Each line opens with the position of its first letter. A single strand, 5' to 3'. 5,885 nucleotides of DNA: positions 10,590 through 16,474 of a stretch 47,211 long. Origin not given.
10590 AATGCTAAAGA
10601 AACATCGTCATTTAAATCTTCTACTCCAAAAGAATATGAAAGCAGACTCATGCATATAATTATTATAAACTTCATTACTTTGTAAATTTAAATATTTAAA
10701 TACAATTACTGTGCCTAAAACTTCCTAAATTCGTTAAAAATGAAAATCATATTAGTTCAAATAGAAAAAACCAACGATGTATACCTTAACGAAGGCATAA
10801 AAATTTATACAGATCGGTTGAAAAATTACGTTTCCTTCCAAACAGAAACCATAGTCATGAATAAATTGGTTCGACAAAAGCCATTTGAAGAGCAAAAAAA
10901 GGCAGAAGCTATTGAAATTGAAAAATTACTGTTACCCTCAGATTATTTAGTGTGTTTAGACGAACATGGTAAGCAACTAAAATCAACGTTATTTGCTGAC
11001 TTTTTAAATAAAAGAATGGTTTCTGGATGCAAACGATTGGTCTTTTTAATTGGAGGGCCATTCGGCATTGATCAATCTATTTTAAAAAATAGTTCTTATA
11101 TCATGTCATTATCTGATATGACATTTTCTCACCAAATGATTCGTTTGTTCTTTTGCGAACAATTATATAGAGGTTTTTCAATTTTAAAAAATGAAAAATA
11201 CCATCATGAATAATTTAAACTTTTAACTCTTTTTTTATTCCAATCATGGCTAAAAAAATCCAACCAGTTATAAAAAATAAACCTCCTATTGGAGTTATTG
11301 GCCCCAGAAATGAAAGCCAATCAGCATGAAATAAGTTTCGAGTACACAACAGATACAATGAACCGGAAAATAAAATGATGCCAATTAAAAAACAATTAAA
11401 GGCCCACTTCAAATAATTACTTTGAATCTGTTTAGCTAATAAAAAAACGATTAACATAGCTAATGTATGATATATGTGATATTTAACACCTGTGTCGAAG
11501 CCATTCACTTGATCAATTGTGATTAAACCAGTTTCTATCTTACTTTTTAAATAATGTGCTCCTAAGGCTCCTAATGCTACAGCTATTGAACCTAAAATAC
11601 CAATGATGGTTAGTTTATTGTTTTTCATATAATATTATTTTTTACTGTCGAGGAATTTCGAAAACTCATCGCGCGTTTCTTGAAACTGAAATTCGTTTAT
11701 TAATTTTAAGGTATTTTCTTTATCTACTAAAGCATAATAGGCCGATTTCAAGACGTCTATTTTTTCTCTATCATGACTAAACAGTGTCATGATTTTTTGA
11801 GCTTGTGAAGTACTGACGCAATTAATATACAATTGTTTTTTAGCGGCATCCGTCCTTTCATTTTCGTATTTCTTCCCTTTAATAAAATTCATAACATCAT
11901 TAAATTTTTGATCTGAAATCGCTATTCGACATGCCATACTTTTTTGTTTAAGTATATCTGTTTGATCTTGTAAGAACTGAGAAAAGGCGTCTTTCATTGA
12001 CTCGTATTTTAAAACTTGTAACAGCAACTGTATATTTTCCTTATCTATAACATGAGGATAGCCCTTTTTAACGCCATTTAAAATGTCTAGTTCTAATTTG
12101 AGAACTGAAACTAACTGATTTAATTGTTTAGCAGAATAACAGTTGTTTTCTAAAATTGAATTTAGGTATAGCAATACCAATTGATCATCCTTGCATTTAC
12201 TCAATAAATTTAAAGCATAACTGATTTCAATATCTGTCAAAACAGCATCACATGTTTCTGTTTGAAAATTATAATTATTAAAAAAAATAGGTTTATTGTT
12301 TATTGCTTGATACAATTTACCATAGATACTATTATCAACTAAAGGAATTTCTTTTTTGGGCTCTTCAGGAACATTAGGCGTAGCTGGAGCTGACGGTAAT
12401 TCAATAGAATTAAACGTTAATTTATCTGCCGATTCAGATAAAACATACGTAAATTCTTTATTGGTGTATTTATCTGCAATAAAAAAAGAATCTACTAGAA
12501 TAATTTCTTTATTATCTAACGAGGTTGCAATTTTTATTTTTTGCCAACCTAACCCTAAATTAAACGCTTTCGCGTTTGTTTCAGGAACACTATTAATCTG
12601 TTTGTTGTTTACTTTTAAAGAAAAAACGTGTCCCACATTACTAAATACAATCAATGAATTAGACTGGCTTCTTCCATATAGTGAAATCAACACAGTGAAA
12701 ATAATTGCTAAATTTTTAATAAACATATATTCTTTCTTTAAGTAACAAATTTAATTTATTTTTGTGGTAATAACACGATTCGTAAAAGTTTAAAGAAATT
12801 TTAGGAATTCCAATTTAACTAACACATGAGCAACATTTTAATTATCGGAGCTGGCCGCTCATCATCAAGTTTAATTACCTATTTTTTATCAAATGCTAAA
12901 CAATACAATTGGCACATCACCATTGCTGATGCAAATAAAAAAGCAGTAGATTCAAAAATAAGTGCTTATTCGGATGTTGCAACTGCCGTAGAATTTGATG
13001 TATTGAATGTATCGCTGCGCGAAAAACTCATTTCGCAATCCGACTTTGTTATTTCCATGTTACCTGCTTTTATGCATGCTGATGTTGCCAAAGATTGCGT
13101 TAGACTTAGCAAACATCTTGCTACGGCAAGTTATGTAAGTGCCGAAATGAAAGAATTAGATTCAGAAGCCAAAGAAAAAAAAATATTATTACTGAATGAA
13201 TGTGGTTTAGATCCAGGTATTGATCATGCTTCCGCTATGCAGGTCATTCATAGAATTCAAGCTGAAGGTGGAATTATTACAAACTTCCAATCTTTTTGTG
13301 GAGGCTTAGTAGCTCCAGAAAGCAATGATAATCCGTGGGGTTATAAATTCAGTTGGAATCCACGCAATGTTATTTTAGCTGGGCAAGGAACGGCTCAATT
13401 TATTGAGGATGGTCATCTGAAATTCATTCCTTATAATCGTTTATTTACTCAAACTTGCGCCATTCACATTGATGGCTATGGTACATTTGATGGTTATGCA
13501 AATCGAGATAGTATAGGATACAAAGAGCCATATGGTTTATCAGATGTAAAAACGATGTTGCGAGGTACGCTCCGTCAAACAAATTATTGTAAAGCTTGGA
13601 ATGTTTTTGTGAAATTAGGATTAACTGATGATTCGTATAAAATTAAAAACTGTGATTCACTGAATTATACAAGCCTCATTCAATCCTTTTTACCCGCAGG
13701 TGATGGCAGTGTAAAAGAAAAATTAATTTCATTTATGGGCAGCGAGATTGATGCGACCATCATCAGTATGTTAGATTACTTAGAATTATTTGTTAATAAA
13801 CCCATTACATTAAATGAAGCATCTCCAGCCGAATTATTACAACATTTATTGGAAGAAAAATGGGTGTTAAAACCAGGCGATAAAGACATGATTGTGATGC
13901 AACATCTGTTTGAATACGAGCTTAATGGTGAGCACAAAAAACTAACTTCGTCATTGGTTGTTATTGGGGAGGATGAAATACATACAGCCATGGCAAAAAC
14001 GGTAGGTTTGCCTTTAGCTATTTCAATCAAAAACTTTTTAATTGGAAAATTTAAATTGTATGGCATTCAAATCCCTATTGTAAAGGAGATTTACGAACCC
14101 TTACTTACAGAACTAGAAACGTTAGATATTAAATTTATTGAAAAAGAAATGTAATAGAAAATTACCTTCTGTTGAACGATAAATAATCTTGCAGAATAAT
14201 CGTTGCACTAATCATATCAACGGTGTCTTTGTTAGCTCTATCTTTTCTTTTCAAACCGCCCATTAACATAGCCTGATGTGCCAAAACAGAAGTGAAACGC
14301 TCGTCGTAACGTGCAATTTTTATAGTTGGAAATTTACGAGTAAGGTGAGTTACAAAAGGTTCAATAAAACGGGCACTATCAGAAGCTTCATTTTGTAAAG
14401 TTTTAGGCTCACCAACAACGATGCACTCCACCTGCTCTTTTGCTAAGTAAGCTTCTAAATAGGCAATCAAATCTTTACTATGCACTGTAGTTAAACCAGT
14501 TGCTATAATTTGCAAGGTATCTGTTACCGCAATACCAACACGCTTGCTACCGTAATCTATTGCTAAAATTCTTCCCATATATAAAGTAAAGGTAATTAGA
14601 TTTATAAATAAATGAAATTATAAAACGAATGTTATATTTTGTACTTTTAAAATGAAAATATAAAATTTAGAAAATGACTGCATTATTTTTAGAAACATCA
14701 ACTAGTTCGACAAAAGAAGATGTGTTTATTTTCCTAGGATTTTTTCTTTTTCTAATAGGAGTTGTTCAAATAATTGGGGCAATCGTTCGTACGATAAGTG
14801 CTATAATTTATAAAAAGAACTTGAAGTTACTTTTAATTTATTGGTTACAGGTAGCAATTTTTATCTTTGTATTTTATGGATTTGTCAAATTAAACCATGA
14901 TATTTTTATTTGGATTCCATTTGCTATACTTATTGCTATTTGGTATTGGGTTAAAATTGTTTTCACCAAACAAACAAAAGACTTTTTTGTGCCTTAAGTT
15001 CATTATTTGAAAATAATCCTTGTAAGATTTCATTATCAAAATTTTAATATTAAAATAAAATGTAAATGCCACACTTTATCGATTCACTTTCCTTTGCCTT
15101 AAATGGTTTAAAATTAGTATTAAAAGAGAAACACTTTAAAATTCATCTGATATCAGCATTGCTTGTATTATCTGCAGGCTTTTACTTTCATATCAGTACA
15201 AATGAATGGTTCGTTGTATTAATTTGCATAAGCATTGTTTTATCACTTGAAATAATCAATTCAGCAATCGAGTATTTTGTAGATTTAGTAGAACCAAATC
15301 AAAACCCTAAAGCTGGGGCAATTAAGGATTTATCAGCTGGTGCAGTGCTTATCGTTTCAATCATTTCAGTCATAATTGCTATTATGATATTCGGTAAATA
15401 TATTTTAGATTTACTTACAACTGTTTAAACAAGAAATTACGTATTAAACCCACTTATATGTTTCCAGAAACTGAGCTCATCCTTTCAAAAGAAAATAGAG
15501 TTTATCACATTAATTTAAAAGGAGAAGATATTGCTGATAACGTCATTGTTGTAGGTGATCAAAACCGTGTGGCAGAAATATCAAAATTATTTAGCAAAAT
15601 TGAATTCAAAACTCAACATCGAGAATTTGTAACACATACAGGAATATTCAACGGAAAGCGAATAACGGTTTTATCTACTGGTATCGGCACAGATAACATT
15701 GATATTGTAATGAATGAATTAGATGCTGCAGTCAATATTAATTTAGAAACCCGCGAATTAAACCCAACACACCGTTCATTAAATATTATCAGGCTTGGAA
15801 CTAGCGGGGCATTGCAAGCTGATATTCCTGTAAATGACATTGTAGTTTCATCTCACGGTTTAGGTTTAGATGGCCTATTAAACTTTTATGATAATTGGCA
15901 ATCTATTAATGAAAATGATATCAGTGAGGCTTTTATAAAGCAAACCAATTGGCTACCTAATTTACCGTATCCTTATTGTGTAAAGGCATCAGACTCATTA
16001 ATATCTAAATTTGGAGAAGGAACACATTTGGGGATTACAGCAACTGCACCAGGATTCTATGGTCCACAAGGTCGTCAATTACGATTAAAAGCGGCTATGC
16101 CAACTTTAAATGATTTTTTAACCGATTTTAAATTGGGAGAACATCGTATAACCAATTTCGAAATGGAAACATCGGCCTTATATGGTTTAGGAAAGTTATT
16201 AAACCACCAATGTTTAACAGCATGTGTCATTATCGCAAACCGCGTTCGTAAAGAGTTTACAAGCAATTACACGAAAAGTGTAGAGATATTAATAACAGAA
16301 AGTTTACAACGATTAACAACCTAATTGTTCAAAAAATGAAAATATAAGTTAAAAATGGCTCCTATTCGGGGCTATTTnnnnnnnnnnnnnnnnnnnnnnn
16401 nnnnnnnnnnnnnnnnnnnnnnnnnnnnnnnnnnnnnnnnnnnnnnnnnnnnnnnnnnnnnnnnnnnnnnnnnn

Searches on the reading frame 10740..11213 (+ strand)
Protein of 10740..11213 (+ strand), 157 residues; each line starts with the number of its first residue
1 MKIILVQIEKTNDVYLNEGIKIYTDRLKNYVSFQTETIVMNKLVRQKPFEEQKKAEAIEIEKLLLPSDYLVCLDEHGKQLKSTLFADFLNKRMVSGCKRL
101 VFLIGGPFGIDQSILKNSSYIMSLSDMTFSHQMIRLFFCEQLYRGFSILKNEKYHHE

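Call 9: search_protein_families(library=pfam, proteins=[window:10740-11213:+], max_evalue=0.001)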
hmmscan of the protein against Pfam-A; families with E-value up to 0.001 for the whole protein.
window:10740-11213:+ (157 aa): 2 families
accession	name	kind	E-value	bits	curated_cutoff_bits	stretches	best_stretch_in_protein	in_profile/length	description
PF02590.22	SPOUT_MTase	-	6.7e-46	156.5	27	1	1-155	1-154/154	Predicted SPOUT methyltransferase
PF20217.3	DUF6577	-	3.6e-05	24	27.8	1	10-65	95-146/204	Family of unknown function (DUF6577)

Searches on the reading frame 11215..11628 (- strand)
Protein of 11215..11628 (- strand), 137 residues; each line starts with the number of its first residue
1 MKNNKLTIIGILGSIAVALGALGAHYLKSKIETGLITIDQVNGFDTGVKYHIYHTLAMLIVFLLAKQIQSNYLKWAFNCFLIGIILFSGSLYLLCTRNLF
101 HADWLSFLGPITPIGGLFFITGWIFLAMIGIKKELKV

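Call 9: search_protein_families(library=pfam, proteins=[window:11215-11628:-], max_evalue=0.001)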
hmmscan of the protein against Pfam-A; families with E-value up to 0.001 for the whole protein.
window:11215-11628:- (137 aa): 1 family
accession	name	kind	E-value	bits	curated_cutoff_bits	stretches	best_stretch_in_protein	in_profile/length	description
PF04241.20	DUF423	-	7.7e-27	93.8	25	1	19-116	1-86/86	Protein of unknown function (DUF423)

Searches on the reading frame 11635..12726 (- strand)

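Call 9: search_protein_families(library=pfam, proteins=[window:11635-12726:-], max_evalue=0.001)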
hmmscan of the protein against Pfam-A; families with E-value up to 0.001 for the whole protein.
window:11635-12726:- (363 aa): 1 family
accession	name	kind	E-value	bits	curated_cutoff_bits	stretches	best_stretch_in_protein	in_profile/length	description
PF14771.11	DUF4476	-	1e-22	80.7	22.5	2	270-359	2-91/91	Domain of unknown function (DUF4476)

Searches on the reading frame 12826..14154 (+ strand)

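Call 9: search_protein_families(library=pfam, proteins=[window:12826-14154:+], max_evalue=0.001)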
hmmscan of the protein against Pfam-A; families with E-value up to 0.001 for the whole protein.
window:12826-14154:+ (442 aa): 3 families
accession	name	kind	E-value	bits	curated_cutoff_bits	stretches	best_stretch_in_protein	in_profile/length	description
PF16653.10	Sacchrp_dh_C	-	1.8e-75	254.9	31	1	127-431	1-261/265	Saccharopine dehydrogenase C-terminal domain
PF03435.24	Sacchrp_dh_NADP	-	4.5e-16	59.8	25.1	1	4-121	1-127/129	Saccharopine dehydrogenase NADP binding domain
PF01408.29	GFO_IDH_MocA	-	0.00084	20.5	24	0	3-98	2-89/120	Oxidoreductase family, NAD-binding Rossmann fold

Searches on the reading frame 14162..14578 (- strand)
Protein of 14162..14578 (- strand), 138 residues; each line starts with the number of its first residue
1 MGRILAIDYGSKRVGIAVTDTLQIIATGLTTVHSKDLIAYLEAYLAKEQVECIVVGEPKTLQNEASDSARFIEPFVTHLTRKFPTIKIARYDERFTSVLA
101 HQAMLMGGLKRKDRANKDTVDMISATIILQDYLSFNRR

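Call 9: search_protein_families(library=pfam, proteins=[window:14162-14578:-], max_evalue=0.001)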
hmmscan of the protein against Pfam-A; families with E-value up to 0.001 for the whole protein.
window:14162-14578:- (138 aa): 1 family
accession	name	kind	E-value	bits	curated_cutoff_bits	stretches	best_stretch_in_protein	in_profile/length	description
PF03652.20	RuvX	-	3.2e-34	118.6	29.2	1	3-134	2-133/134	Holliday junction resolvase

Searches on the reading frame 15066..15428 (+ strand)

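Call 6: search_protein_families(library=pfam, proteins=[window:15066-15428:+], max_evalue=0.001)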
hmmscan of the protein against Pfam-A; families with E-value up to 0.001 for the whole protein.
window:15066-15428:+ (120 aa): 1 family
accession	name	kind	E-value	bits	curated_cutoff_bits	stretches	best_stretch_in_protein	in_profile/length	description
PF01219.24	DAGK_prokar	-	8.7e-32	109.4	22.3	1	10-109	2-102/102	Prokaryotic diacylglycerol kinase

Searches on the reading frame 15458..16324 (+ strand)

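Call 6: search_protein_families(library=pfam, proteins=[window:15458-16324:+], max_evalue=0.001)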
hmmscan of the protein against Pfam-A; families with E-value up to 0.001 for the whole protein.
window:15458-16324:+ (288 aa): 1 family
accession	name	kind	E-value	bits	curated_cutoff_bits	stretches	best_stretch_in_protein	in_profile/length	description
PF01048.26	PNP_UDP_1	-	1.1e-26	94.1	25.1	1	29-275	3-216/233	Phosphorylase superfamily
